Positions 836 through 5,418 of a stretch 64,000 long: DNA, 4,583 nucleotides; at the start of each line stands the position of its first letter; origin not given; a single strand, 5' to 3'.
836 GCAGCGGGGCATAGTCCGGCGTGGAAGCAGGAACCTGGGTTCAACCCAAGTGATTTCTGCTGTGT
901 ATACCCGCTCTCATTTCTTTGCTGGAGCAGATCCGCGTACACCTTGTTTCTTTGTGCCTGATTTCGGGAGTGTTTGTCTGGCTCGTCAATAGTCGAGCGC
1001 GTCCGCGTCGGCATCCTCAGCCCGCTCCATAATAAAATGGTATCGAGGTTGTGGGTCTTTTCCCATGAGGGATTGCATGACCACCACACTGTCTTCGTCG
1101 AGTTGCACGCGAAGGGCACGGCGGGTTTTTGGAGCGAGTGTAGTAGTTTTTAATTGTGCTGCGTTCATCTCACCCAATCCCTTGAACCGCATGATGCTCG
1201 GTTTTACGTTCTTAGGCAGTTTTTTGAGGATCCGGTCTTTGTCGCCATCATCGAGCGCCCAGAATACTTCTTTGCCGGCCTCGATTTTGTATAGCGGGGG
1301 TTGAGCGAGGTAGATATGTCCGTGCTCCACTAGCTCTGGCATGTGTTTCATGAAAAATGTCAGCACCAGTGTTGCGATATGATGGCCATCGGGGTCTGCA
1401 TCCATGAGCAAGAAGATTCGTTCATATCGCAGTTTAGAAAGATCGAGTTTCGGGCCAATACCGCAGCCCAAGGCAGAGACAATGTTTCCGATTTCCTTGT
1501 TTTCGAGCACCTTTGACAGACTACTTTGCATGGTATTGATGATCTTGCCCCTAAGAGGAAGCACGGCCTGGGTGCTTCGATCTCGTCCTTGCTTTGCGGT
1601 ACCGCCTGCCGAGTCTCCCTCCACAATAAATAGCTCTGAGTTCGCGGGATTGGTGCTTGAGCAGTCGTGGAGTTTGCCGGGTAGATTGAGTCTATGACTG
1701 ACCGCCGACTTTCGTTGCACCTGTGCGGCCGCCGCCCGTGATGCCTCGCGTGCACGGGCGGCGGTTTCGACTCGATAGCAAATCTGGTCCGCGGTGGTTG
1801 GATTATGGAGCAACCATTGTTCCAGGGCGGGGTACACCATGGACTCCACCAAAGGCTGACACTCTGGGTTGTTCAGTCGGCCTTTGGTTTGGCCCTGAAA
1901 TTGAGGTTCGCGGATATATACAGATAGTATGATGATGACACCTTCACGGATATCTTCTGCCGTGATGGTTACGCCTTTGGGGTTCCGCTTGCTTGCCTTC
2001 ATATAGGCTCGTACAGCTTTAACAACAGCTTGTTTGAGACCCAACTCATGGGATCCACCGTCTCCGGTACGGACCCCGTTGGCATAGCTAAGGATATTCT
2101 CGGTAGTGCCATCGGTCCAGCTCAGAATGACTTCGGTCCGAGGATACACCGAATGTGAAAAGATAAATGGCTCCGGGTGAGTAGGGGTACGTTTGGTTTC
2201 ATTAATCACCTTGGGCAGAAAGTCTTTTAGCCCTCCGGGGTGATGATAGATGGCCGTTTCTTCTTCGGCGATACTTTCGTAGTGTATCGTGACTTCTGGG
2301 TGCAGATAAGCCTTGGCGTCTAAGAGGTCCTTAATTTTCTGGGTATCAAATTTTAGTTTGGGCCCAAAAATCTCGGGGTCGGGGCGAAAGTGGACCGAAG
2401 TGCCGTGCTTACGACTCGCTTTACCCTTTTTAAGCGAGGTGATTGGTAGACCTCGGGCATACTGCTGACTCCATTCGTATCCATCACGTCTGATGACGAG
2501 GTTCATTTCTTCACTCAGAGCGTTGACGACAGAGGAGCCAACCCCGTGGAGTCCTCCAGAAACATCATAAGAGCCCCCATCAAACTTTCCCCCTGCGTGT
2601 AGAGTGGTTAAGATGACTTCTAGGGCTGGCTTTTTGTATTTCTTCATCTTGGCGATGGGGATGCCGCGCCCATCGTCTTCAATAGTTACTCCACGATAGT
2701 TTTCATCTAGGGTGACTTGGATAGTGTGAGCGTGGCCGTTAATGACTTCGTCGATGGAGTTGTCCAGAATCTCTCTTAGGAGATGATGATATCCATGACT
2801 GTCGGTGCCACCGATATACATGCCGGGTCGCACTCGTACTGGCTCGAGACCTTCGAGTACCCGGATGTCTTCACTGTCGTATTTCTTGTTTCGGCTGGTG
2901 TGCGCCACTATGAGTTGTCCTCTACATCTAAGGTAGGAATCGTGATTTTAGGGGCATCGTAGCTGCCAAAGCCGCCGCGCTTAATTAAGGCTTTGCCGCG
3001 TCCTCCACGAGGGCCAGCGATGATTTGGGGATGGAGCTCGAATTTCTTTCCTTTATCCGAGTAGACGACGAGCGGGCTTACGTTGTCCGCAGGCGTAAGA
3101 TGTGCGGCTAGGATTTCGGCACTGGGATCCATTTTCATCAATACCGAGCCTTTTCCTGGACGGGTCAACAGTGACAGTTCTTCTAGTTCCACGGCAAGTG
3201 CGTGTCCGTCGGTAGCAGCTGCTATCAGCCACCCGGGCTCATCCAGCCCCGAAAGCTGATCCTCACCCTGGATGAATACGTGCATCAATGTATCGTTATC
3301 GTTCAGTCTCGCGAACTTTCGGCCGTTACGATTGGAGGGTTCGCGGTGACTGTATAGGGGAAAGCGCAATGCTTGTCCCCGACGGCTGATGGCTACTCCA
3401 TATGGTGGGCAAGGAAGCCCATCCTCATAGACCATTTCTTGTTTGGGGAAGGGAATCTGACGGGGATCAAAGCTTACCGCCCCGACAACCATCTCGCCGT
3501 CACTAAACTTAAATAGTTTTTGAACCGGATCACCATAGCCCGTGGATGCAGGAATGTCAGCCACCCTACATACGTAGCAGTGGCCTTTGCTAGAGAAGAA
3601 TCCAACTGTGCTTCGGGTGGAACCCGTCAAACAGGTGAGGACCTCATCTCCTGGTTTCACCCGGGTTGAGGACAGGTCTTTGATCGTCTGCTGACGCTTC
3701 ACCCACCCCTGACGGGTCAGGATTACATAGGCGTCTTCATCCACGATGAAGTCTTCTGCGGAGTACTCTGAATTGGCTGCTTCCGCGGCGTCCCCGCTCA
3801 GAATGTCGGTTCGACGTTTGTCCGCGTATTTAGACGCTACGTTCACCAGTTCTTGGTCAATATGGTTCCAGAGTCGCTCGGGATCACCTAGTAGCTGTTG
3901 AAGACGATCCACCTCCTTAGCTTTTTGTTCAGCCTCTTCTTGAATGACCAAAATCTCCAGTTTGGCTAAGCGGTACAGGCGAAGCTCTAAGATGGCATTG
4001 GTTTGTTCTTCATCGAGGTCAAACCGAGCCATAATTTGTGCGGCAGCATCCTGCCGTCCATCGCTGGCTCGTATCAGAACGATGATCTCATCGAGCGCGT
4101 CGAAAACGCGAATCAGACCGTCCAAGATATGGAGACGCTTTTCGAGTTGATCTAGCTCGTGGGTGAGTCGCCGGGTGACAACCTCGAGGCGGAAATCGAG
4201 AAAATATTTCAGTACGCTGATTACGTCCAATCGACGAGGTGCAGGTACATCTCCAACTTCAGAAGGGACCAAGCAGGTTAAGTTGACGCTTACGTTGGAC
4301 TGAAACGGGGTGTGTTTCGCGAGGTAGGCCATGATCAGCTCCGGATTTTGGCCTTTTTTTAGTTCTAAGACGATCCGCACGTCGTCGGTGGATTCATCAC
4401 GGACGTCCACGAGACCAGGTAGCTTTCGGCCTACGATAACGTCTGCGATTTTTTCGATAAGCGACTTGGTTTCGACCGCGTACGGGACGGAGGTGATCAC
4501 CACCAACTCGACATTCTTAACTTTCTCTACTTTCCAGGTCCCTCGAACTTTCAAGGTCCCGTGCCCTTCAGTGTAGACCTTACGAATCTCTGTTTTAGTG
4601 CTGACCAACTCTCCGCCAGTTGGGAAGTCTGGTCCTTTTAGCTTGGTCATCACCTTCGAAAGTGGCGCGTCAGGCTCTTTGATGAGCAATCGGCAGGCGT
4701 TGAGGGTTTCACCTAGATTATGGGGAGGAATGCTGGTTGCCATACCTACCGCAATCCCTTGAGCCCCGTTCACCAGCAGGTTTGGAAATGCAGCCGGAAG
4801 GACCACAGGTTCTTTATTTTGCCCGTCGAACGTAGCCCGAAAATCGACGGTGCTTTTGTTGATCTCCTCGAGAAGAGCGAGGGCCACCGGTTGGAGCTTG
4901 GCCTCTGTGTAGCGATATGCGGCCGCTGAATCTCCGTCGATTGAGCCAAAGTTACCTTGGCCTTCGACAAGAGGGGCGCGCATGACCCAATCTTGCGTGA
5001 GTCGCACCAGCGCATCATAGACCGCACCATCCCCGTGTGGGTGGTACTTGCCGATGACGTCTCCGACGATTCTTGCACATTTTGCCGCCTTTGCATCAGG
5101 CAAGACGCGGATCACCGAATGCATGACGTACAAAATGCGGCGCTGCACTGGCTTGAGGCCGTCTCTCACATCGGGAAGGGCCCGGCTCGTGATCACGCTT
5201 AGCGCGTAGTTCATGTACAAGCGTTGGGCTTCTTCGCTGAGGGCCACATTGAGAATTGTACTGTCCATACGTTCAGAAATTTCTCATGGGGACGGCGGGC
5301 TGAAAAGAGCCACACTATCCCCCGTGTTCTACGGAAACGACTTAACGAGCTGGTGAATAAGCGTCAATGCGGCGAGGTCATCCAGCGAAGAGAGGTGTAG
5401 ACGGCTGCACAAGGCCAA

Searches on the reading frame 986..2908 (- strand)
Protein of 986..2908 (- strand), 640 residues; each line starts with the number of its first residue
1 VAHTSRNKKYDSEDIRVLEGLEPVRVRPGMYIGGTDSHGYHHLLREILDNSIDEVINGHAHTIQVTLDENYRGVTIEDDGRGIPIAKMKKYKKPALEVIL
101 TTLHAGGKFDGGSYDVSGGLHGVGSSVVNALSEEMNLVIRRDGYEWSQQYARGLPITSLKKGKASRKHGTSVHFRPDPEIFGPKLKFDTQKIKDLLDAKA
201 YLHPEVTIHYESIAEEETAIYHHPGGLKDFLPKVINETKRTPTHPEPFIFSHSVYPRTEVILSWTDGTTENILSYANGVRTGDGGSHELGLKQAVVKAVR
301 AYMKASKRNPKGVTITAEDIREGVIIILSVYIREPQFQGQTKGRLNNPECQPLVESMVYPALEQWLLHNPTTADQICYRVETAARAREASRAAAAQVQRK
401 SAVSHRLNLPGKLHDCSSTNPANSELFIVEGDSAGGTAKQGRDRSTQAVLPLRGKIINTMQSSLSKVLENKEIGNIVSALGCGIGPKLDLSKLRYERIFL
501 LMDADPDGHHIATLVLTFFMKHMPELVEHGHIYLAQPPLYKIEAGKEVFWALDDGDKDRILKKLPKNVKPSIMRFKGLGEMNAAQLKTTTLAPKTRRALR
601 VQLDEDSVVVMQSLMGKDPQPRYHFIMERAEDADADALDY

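Call 11: search_protein_families(library=ncbifam, proteins=[window:986-2908:-])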
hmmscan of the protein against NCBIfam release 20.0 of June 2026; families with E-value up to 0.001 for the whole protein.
window:986-2908:- (640 aa): 5 families
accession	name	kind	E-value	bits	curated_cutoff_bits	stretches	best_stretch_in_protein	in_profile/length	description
NF004189.0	PRK05644.1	subfamily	4.3e-223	742.3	740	1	4-633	4-636/641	DNA gyrase subunit B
NF011501.0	PRK14939.1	subfamily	2.7e-213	710.8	796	2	4-561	4-560/803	DNA gyrase subunit B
TIGR01059.1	gyrB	equivalog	7.5e-207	688.7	882.4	1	10-632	1-633/639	DNA topoisomerase (ATP-hydrolyzing) subunit B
TIGR01055.1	parE_Gneg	equivalog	2.4e-192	640.7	723.35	1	8-631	2-623/625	DNA topoisomerase IV subunit B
TIGR01058.1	parE_Gpos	equivalog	2.2e-181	604.5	899.95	1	7-628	2-625/637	DNA topoisomerase IV subunit B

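Call 18: find_homologous_proteins(query=window:986-2908:-, max_evalue=1e-100)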
Query window:986-2908:- (640 aa): 8000 proteins with E <= 1e-100 among 8000 candidates; the best 120 are listed.
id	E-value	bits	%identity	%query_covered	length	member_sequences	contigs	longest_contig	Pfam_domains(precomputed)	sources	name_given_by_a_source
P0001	0.0e+0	1463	100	100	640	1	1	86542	PF00986.27,PF02518.32,PF01751.29,PF00204.32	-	-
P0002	0.0e+0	1265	87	100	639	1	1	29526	PF00986.27,PF02518.32,PF01751.29,PF00204.32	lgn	-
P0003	0.0e+0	1215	83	100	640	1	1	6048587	PF00986.27,PF02518.32,PF01751.29,PF00204.32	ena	-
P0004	0.0e+0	1173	80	99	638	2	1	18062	PF00986.27,PF02518.32,PF01751.29,PF00204.32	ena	-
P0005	0.0e+0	1167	79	100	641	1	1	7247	PF00986.27,PF02518.32,PF01751.29,PF00204.32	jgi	jgi:DNA gyrase subunit B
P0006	0.0e+0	1167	80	99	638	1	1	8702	PF00986.27,PF02518.32,PF01751.29,PF00204.32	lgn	-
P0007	0.0e+0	1152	79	99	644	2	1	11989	PF00986.27,PF02518.32,PF01751.29,PF00204.32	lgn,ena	-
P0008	0.0e+0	1124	77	99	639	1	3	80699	PF00986.27,PF02518.32,PF01751.29,PF00204.32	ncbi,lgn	-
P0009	0.0e+0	1068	73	97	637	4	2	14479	PF00986.27,PF02518.32,PF01751.29,PF00204.32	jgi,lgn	-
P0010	0.0e+0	1067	72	99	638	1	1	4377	PF00986.27,PF02518.32,PF01751.29,PF00204.32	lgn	-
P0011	0.0e+0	1064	72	99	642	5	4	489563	PF00986.27,PF02518.32,PF01751.29,PF00204.32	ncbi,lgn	ncbi:MAG: DNA topoisomerase IV subunit B [Deltaproteobacteria bacterium]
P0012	0.0e+0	1060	72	99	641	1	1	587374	PF00986.27,PF02518.32,PF01751.29,PF00204.32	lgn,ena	-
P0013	0.0e+0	1059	71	99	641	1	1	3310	PF00986.27,PF02518.32,PF01751.29,PF00204.32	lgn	-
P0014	0.0e+0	1056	73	99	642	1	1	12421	PF00986.27,PF02518.32,PF01751.29,PF00204.32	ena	-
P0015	0.0e+0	1051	73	98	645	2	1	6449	PF00986.27,PF02518.32,PF01751.29,PF00204.32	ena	-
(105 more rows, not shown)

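Call 19: find_encoding_contigs(protein=P0002, flank=10000, max_places=3)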
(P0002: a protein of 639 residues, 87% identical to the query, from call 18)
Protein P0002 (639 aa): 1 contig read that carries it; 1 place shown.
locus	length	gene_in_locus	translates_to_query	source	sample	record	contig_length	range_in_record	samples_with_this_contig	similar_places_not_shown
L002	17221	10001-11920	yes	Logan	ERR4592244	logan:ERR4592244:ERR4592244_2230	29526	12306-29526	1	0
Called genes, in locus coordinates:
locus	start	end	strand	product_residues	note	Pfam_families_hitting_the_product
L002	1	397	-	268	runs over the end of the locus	-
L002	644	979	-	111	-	-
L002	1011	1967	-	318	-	PF03781:FGE-sulfatase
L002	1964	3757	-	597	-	PF19676:DUF6178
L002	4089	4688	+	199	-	PF01127:Sdh_cyt (faint)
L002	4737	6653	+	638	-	PF00890:FAD_binding_2, PF01134:GIDA (faint), PF01266:DAO (weak), PF03486:HI0933_like (faint), PF07992:Pyr_redox_2 (faint), PF02910:Succ_DH_flav_C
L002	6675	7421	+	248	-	PF13085:Fer2_3, PF13187:Fer4_9 (faint), PF13183:Fer4_8, PF12838:Fer4_7 (weak)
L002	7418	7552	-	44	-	-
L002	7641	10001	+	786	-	PF00521:DNA_topoisoIV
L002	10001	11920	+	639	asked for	PF02518:HATPase_c, PF00204:DNA_gyraseB, PF01751:Toprim, PF00986:DNA_gyraseB_C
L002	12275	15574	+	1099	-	PF07676:PD40 (weak), PF26549:Tricorn_N, PF26550:Tricorn_2nd (weak), PF26549:Tricorn_N, PF26550:Tricorn_2nd, PF14684:Tricorn_C1, PF14685:PDZ_Tricorn, PF03572:Peptidase_S41, +3 more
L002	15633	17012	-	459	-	PF05057:DUF676 (weak), PF06028:DUF915 (faint), PF07819:PGAP1 (faint)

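Call 20: find_encoding_contigs(protein=P0003, flank=10000, max_places=3)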
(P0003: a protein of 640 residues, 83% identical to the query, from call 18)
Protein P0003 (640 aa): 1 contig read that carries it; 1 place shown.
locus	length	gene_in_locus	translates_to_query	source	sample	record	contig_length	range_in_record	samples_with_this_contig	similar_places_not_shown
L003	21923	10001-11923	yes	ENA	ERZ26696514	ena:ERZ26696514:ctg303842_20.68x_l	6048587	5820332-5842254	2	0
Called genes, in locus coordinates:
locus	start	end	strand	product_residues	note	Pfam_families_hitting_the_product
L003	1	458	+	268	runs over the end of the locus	PF00877:NLPC_P60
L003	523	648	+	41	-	-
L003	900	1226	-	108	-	-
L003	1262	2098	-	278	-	PF03781:FGE-sulfatase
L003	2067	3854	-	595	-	PF19676:DUF6178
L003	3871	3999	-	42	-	-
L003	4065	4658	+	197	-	PF01127:Sdh_cyt (faint)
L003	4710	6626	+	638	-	PF00890:FAD_binding_2, PF01134:GIDA (faint), PF01266:DAO (weak), PF03486:HI0933_like (faint), PF07992:Pyr_redox_2 (faint), PF02910:Succ_DH_flav_C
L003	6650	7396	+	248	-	PF13085:Fer2_3, PF13187:Fer4_9 (faint), PF13183:Fer4_8 (weak), PF12838:Fer4_7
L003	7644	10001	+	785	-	PF00521:DNA_topoisoIV, PF03989:DNA_gyraseA_C (faint)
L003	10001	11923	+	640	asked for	PF02518:HATPase_c, PF00204:DNA_gyraseB, PF01751:Toprim, PF00986:DNA_gyraseB_C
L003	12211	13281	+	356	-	PF00487:FA_desaturase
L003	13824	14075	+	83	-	-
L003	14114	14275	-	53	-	-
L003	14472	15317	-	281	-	PF03168:LEA_2 (weak)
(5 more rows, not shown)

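Call 27: find_related_loci(query=window:986-2908:-, collection=genome_contigs, flank=10000)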
Query window:986-2908:- (640 aa) in genome_contigs; peptide patterns used: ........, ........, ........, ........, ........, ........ (x = any residue, [..] = any of these).
600 stretches matched a pattern (row limit reached: there are more); 596 encode a relative of the query (tblastn E <= 1e-3); the best 80 are kept; 80 distinct loci.
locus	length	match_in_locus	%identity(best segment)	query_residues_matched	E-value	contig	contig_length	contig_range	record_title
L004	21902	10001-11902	71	6-639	0e+0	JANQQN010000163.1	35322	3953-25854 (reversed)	MAG: Myxococcota bacterium isolate IP29b_bin.29 k99_3035276, whole genome shotgun sequence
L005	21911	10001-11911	68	1-639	0e+0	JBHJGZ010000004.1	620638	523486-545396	MAG: Myxococcota bacterium isolate sb_S8C902_1 S8Ck141_378811, whole genome shotgun sequence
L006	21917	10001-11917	68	2-639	0e+0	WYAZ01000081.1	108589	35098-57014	MAG: Deltaproteobacteria bacterium isolate PRO2 k127_366179, whole genome shotgun sequence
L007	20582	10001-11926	60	8-639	0e+0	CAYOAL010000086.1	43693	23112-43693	MAG TPA_asm: uncultured Polyangiaceae bacterium isolate binchicken_co350_157 genome assembly, contig: NODE_1268_length_4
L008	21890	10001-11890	61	9-636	0e+0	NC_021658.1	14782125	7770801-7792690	Sorangium cellulosum So0157-2, complete sequence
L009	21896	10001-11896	60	10-639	0e+0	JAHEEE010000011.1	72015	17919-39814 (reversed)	MAG: Myxococcales bacterium isolate Ww259 NODE_249_length_72015_cov_6.282263, whole genome shotgun sequence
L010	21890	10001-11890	61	9-636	0e+0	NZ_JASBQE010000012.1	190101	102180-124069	Polyangium sp. 15x6 NODE_12_length_190101_cov_14.472875, whole genome shotgun sequence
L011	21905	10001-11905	58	10-636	0e+0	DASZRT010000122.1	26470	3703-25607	MAG TPA_asm: Polyangia bacterium isolate SMAG_U6031 k141_309272, whole genome shotgun sequence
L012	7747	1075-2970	60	10-639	0e+0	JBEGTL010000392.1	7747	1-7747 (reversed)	MAG: Pseudomonadota bacterium isolate providencecreek_2019_sw_WHONDRS-S19S_0007_A_bin.2 scaffold_0000761, whole genome s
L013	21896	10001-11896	60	10-639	0e+0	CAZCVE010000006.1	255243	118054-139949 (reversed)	MAG TPA_asm: uncultured Sandaracinaceae bacterium isolate SRP302895_co1_485 genome assembly, contig: NODE_71_length_2552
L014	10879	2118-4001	60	8-633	0e+0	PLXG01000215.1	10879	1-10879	MAG: Myxococcales bacterium isolate palsa_1153 73.20120700_P3D.479_contig_321150, whole genome shotgun sequence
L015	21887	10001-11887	61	10-636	0e+0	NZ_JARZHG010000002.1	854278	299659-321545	Polyangium sp. y55x31 NODE_2_length_854278_cov_16.289231, whole genome shotgun sequence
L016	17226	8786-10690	57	10-636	0e+0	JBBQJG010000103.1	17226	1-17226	MAG: Polyangia bacterium isolate Co_metawrap_742 Cmw_742_k141_12232100_length_17226_cov_9.0000, whole genome shotgun seq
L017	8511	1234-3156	59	1-639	0e+0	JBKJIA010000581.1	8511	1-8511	MAG: Polyangiales bacterium isolate ant_bin.134 S1Ck117_4675888_flag_0_multi_12.6800_len_8511, whole genome shotgun sequ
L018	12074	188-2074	60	10-635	0e+0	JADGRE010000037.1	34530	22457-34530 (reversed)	MAG: Proteobacteria bacterium isolate Chersky.17_24 contig-100_154, whole genome shotgun sequence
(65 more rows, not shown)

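Call 46: find_encoding_contigs(protein=P0008, flank=10000, max_places=2)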
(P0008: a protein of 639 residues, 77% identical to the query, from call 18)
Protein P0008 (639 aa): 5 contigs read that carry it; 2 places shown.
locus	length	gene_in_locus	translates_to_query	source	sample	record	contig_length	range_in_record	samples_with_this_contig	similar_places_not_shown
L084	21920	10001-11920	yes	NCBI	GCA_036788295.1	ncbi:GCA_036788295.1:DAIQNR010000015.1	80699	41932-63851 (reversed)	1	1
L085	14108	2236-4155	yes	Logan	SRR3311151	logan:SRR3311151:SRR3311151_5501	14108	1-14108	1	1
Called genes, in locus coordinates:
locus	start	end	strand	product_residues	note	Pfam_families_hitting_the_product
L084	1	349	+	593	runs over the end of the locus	-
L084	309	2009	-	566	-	PF19676:DUF6178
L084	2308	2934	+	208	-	PF01127:Sdh_cyt (faint)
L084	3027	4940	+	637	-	PF00890:FAD_binding_2, PF01266:DAO (faint), PF03486:HI0933_like (faint), PF02910:Succ_DH_flav_C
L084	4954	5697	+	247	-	PF13085:Fer2_3, PF13187:Fer4_9 (faint), PF13183:Fer4_8, PF12838:Fer4_7 (weak)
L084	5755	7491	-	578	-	-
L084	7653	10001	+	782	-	PF00521:DNA_topoisoIV, PF03989:DNA_gyraseA_C (faint)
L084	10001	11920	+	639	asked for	PF02518:HATPase_c, PF00204:DNA_gyraseB, PF01751:Toprim, PF00986:DNA_gyraseB_C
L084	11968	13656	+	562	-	PF12077:DUF3556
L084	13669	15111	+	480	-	PF00890:FAD_binding_2 (weak), PF01266:DAO, PF01593:Amino_oxidase, PF01946:Thi4 (weak), PF12831:FAD_oxidored (weak), PF13450:NAD_binding_8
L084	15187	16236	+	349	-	PF00487:FA_desaturase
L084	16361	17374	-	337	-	PF01738:DLH (faint), PF00561:Abhydrolase_1, PF12146:Hydrolase_4, PF12697:Abhydrolase_6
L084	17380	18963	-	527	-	PF14874:PapD-like (faint), PF15780:ASH (faint), PF22544:HYDIN_VesB_CFA65-like_Ig (faint)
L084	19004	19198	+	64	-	-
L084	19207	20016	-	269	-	PF03168:LEA_2 (weak)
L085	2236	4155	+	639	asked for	PF02518:HATPase_c, PF00204:DNA_gyraseB, PF01751:Toprim, PF00986:DNA_gyraseB_C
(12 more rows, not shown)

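Call 47: find_encoding_contigs(protein=P0004, flank=10000, max_places=2)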
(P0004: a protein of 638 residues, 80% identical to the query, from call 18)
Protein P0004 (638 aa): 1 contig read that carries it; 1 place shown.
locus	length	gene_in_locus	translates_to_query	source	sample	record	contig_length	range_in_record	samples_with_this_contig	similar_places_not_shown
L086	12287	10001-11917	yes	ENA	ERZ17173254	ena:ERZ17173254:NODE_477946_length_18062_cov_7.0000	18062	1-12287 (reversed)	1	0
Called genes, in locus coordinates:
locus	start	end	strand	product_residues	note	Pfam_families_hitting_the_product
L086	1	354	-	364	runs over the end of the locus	-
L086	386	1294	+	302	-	PF00593:TonB_dep_Rec_b-barrel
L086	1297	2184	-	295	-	PF21338:Top1B_N_bact, PF01028:Topoisom_I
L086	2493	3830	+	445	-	PF01554:MatE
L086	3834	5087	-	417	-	PF07992:Pyr_redox_2, PF13450:NAD_binding_8 (faint), PF21706:FCSD_central, PF09242:FCSD-flav_bind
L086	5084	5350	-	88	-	-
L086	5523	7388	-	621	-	-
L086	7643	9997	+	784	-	PF00521:DNA_topoisoIV, PF03989:DNA_gyraseA_C (faint)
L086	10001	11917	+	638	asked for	PF02518:HATPase_c, PF00204:DNA_gyraseB, PF01751:Toprim, PF00986:DNA_gyraseB_C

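Call 48: find_encoding_contigs(protein=P0007, flank=10000, max_places=2)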
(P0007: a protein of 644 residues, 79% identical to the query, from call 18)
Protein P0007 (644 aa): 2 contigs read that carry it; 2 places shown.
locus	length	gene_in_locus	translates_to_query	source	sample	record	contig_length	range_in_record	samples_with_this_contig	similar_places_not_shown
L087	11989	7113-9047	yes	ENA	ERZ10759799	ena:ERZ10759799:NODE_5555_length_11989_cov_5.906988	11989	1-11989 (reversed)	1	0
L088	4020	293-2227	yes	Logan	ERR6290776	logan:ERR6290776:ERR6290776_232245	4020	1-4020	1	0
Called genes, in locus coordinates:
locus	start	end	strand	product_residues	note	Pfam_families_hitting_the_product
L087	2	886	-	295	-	?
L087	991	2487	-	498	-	-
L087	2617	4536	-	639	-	-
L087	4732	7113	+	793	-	PF00521:DNA_topoisoIV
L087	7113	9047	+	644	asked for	PF02518:HATPase_c, PF00204:DNA_gyraseB, PF01751:Toprim, PF00986:DNA_gyraseB_C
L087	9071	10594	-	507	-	PF00027:cNMP_binding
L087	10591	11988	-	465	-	?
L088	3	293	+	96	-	?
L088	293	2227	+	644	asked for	PF02518:HATPase_c, PF00204:DNA_gyraseB, PF01751:Toprim, PF00986:DNA_gyraseB_C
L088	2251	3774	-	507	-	PF00027:cNMP_binding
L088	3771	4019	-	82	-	?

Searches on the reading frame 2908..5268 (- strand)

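Call 11: search_protein_families(library=ncbifam, proteins=[window:2908-5268:-])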
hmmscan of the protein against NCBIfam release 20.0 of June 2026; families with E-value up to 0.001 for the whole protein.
window:2908-5268:- (786 aa): 10 families
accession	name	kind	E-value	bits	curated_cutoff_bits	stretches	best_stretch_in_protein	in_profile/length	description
NF004044.1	PRK05561.1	subfamily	2.3e-228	760.5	654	1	10-727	2-687/738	DNA topoisomerase (ATP-hydrolyzing)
NF004043.1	PRK05560.1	equivalog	4.7e-201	669.8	902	1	5-744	2-716/798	DNA gyrase subunit A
TIGR01063.1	gyrA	equivalog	1.6e-197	658.1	877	1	5-743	1-715/800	DNA topoisomerase (ATP-hydrolyzing) subunit A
TIGR01062.1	parC_Gneg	equivalog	1.1e-172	575.9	628.9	1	7-594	3-578/735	DNA topoisomerase IV subunit A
TIGR01061.1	parC_Gpos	equivalog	4.3e-164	547.8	813.25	1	6-745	2-714/737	DNA topoisomerase IV subunit A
NF010586.0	PRK13979.1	equivalog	2.3e-156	522.2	1475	1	2-574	10-585/957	DNA topoisomerase IV subunit A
NF038098.1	GyrA_w_intein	exception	6.9e-151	504.5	1850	2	121-596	538-1018/1232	intein-containing DNA gyrase subunit A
NF007209.0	PRK09631.1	equivalog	2.7e-68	231.1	644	1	15-491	9-457/635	DNA topoisomerase IV subunit A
NF009397.0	PRK12758.1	equivalog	5.6e-68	229.7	780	1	14-483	27-460/870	DNA gyrase/topoisomerase IV subunit A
NF007208.0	PRK09630.1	equivalog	1.4e-47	162.7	598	1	11-407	5-372/479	DNA topoisomerase IV subunit A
